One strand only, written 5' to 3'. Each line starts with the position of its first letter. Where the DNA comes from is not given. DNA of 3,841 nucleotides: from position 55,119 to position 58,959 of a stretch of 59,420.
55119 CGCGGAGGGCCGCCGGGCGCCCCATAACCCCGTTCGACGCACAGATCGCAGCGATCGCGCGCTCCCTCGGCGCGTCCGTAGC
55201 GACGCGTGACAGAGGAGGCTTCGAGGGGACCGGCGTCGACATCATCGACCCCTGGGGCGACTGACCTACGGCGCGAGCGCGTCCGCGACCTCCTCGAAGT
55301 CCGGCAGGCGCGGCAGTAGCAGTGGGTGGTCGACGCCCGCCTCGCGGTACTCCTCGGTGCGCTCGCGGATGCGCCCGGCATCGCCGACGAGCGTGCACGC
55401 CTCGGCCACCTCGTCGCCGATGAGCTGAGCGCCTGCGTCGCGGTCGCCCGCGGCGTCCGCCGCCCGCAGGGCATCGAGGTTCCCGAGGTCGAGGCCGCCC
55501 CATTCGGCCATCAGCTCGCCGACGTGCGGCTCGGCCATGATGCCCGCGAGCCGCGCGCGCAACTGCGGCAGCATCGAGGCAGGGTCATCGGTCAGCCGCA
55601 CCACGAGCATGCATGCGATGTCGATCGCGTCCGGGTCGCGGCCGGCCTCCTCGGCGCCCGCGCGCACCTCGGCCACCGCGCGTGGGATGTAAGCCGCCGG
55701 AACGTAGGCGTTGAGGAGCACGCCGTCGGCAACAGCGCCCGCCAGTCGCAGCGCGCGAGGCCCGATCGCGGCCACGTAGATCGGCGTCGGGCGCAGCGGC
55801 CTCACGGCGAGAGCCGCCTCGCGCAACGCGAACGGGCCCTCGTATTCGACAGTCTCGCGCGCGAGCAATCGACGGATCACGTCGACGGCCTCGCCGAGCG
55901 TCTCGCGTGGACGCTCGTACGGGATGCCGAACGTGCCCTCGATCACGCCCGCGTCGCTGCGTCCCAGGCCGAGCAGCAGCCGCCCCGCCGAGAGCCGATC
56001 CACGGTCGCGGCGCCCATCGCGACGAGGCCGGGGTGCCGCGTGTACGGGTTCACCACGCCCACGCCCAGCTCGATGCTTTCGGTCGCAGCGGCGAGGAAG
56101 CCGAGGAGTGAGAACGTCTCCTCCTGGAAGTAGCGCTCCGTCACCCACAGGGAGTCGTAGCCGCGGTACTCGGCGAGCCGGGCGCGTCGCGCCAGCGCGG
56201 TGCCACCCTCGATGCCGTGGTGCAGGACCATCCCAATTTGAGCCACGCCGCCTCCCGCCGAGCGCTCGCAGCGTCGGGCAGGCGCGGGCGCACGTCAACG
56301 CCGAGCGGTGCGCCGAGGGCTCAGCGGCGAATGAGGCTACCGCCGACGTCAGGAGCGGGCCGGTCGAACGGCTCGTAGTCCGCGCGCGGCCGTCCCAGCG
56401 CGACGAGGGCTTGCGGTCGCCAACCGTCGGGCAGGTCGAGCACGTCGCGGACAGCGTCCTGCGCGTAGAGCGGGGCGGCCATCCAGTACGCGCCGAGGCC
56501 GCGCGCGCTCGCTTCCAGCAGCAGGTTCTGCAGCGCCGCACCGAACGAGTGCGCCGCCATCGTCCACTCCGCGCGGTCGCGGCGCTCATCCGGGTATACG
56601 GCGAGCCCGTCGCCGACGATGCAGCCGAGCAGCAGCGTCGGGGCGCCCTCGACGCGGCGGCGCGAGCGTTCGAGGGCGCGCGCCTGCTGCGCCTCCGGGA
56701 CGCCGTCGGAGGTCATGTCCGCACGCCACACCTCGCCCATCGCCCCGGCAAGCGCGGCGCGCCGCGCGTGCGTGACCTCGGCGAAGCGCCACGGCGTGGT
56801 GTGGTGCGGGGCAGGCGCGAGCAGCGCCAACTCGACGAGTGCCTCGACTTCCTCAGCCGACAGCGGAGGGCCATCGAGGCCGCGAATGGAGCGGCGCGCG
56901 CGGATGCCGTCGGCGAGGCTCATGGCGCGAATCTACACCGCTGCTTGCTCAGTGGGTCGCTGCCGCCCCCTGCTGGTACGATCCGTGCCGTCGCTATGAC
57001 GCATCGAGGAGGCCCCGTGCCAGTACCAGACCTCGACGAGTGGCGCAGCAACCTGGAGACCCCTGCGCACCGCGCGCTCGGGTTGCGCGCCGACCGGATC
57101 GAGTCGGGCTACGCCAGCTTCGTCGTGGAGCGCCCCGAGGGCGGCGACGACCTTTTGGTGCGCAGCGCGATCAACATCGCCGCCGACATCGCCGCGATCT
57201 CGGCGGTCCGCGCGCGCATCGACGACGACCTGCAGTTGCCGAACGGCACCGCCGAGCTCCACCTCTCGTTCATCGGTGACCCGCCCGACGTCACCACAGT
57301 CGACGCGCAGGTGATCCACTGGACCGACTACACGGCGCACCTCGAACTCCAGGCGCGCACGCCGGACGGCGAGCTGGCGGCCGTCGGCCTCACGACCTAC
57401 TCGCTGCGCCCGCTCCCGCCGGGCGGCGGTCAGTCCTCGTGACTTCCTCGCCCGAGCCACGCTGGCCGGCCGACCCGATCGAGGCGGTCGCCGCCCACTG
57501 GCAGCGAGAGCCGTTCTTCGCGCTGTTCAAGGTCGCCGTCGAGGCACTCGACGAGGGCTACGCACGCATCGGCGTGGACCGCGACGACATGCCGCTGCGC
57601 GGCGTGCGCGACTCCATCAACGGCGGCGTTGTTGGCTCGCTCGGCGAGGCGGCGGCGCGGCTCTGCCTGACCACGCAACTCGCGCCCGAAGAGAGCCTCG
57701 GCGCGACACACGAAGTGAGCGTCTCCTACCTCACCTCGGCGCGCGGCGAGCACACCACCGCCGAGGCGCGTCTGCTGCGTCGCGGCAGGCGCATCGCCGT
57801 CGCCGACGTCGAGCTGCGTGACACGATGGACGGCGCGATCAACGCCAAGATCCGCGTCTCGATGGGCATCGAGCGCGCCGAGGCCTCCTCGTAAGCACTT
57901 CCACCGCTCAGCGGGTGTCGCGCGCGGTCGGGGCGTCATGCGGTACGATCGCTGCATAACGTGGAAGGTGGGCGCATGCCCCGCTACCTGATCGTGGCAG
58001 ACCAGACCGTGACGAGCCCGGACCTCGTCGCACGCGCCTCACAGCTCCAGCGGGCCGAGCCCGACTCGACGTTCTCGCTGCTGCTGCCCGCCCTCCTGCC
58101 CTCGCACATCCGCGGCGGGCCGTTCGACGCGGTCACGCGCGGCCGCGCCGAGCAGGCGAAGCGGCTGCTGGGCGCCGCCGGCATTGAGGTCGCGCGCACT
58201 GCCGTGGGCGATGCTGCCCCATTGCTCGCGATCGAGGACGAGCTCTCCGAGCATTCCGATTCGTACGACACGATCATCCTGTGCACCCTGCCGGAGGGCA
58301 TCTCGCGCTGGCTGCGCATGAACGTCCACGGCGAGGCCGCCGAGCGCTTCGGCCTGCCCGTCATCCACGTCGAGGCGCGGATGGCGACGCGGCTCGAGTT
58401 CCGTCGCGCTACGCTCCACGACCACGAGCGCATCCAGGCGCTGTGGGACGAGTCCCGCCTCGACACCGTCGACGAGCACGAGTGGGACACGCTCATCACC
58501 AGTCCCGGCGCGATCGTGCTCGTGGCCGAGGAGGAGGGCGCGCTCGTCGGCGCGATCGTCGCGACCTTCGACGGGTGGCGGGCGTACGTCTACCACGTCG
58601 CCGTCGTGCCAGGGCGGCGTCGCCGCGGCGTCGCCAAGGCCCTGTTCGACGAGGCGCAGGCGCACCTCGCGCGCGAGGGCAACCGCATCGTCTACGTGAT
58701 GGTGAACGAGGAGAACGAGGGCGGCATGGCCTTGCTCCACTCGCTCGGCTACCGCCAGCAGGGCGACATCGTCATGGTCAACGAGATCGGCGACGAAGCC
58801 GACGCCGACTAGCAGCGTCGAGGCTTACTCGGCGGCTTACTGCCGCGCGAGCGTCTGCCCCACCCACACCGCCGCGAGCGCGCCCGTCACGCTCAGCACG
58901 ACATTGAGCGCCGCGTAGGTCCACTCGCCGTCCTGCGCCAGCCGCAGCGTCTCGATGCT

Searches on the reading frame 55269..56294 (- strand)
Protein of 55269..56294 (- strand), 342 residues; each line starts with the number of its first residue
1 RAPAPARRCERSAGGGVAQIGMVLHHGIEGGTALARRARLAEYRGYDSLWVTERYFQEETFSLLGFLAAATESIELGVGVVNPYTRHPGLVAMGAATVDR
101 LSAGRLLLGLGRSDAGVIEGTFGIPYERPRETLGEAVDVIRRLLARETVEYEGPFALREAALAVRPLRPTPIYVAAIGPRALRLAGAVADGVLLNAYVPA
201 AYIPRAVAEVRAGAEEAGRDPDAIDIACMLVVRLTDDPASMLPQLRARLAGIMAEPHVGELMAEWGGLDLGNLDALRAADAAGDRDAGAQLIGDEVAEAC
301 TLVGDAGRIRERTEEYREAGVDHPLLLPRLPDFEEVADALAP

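Call 62: search_protein_families(library=pfam, proteins=[window:55269-56294:-], max_evalue=0.00001)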
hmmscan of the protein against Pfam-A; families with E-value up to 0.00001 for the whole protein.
window:55269-56294:- (342 aa): 1 family
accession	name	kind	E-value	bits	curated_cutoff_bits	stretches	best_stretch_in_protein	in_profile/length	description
PF00296.26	Bac_luciferase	-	1.9e-72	244.7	27.9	1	30-323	21-314/314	Luciferase-like monooxygenase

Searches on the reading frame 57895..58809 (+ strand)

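Call 62: search_protein_families(library=pfam, proteins=[window:57895-58809:+], max_evalue=0.00001)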
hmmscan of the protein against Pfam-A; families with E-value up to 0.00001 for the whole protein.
window:57895-58809:+ (305 aa): 4 families
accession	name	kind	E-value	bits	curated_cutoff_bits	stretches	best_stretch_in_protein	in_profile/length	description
PF00583.31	Acetyltransf_1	-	1.8e-13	51.2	20.7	1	186-286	16-116/116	Acetyltransferase (GNAT) family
PF13673.13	Acetyltransf_10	-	1.4e-10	41.7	23.6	1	190-295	15-116/128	Acetyltransferase (GNAT) domain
PF13508.13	Acetyltransf_7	-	4.2e-10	40.3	27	1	205-287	2-83/84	Acetyltransferase (GNAT) domain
PF13527.13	Acetyltransf_9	-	5.2e-08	33.4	25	1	169-270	2-113/127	Acetyltransferase (GNAT) domain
